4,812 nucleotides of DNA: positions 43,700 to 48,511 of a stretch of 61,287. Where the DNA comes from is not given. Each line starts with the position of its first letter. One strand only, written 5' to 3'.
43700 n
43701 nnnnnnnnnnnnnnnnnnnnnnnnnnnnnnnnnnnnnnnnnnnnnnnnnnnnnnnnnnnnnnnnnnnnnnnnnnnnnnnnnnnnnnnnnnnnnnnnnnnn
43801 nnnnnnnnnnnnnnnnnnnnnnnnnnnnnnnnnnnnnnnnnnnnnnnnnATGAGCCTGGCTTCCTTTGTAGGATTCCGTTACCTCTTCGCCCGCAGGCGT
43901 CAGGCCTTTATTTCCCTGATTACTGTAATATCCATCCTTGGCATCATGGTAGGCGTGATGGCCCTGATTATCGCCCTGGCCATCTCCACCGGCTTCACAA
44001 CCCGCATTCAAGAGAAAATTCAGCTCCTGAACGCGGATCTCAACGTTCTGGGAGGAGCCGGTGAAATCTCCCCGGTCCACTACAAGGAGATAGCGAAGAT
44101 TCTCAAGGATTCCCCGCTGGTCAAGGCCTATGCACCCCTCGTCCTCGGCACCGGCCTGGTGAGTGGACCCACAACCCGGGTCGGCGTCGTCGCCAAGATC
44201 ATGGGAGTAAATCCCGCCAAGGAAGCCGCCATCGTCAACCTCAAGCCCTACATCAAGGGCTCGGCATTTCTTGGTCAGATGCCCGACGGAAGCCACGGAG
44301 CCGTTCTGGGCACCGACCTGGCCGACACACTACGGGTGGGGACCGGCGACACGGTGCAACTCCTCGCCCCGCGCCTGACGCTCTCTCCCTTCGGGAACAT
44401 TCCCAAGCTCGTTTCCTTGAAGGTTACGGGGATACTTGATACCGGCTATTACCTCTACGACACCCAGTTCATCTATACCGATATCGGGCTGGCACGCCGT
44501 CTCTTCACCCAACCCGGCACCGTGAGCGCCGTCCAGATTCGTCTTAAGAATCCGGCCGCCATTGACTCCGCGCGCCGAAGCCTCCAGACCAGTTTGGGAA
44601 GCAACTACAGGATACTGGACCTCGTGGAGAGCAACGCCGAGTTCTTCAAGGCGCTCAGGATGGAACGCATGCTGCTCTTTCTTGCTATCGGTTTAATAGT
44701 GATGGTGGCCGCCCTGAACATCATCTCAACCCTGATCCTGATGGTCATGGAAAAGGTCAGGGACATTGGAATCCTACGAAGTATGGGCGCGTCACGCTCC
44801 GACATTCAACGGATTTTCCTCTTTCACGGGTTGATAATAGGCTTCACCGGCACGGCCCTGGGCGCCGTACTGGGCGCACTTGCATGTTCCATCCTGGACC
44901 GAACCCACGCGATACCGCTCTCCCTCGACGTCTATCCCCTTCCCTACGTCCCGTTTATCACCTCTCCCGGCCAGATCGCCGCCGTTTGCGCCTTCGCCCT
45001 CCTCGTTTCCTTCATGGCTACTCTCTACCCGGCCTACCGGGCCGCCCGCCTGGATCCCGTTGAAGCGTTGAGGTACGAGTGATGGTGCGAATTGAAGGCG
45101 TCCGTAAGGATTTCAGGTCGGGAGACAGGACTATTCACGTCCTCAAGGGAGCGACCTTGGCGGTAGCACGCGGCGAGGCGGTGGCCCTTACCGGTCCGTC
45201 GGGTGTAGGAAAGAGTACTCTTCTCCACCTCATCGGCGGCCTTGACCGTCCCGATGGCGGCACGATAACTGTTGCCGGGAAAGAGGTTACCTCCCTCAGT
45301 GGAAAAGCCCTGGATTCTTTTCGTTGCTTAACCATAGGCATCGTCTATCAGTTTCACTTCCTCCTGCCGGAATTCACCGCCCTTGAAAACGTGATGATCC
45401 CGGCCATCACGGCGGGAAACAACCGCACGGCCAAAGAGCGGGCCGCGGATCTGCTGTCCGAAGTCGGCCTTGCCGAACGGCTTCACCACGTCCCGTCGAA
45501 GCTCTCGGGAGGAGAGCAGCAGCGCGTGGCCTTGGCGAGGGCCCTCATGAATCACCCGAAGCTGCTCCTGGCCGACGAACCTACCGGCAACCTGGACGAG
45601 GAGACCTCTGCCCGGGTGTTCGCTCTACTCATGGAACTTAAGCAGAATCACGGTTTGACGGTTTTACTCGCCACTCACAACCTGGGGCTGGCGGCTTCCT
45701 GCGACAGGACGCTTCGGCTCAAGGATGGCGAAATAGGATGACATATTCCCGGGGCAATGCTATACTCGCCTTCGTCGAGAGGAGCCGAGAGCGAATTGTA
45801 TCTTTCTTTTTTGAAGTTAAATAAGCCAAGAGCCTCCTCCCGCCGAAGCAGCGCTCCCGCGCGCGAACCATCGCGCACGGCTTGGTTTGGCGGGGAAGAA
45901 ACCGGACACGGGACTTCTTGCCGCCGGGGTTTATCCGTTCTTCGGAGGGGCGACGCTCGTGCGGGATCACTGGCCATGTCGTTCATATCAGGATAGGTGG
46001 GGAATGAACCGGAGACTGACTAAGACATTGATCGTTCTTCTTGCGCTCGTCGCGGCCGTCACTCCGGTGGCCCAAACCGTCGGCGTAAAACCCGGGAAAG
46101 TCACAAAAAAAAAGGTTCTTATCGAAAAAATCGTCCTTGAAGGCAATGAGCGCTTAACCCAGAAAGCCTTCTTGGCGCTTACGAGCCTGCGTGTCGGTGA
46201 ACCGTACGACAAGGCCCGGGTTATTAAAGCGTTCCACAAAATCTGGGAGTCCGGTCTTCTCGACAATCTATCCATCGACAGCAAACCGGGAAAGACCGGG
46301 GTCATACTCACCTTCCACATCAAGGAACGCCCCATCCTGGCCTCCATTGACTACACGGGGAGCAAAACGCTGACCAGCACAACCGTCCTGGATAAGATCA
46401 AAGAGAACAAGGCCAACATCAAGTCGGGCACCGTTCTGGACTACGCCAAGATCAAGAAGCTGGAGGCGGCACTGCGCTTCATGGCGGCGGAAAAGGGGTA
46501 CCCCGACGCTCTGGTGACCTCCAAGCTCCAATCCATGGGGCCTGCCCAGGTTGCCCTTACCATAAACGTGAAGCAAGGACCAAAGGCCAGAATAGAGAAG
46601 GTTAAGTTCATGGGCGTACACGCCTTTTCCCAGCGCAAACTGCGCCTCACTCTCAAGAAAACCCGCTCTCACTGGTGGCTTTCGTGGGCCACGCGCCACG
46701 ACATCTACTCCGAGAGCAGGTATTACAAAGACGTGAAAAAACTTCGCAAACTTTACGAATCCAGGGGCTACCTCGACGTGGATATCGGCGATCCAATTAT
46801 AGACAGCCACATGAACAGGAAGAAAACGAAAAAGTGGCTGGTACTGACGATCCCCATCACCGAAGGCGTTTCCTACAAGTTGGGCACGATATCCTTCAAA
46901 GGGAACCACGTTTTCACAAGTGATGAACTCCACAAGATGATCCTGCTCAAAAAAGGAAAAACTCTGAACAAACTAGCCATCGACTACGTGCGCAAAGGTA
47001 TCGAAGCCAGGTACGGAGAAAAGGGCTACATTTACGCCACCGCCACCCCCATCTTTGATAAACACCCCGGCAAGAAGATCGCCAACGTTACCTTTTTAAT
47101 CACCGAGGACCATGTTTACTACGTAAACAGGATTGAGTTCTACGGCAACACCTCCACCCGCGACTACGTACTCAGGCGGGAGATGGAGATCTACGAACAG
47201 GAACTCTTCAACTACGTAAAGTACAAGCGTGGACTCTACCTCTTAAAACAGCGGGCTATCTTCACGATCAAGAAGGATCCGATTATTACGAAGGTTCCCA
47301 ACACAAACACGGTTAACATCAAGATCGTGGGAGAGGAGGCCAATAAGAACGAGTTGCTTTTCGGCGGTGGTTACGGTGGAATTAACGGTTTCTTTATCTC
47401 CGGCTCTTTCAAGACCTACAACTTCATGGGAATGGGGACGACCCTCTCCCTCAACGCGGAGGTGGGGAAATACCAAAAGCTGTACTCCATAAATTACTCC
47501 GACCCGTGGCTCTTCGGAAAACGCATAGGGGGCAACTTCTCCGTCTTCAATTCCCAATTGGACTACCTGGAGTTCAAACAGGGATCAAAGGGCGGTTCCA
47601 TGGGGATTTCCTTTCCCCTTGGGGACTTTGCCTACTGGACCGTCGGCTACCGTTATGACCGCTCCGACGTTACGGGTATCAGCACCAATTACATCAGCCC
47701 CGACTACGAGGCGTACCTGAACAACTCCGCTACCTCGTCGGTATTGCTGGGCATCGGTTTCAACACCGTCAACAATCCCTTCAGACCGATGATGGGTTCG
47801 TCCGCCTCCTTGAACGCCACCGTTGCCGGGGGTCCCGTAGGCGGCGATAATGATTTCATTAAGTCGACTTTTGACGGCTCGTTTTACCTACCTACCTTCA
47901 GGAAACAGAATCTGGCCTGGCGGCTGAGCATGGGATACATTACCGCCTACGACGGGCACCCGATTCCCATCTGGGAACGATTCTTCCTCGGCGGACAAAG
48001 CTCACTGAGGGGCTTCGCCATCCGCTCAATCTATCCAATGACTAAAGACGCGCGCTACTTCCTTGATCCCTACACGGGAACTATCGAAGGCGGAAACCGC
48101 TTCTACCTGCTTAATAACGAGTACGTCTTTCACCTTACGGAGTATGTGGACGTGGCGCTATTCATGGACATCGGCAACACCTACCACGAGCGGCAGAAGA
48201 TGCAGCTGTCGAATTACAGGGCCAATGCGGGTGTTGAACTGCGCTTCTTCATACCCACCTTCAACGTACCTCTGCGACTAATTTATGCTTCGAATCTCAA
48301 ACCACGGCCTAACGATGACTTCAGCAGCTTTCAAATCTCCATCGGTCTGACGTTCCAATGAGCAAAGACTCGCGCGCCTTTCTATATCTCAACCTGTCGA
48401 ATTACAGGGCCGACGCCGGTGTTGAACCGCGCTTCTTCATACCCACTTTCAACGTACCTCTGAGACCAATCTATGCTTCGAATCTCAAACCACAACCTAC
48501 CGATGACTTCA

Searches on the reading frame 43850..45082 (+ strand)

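Call 79: search_protein_families(library=pfam, proteins=[window:43850-45082:+], max_evalue=0.0001)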
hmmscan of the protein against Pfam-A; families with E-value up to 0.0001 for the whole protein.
window:43850-45082:+ (410 aa): 2 families
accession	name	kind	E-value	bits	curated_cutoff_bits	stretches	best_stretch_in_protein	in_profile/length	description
PF12704.14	MacB_PCD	-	2.4e-21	77.4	27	1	25-246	1-205/207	MacB-like periplasmic core domain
PF02687.27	FtsX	-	4.5e-20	72.3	25.5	1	278-403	2-120/120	FtsX-like permease C-terminal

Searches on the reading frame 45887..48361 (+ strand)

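Call 28: search_protein_families(library=pfam, proteins=[window:45887-48361:+], max_evalue=0.001)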
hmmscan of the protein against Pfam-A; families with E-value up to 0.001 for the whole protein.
window:45887-48361:+ (824 aa): 3 families
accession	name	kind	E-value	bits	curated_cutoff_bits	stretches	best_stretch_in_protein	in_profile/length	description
PF01103.29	Omp85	-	1.4e-50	173.1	24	1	512-823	1-325/325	Omp85 superfamily domain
PF07244.20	POTRA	-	1e-47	161.2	21.3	5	330-407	1-78/79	Surface antigen variable number repeat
PF08479.16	POTRA_2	-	9.7e-08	32.2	24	0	334-387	5-58/76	POTRA domain, ShlB-type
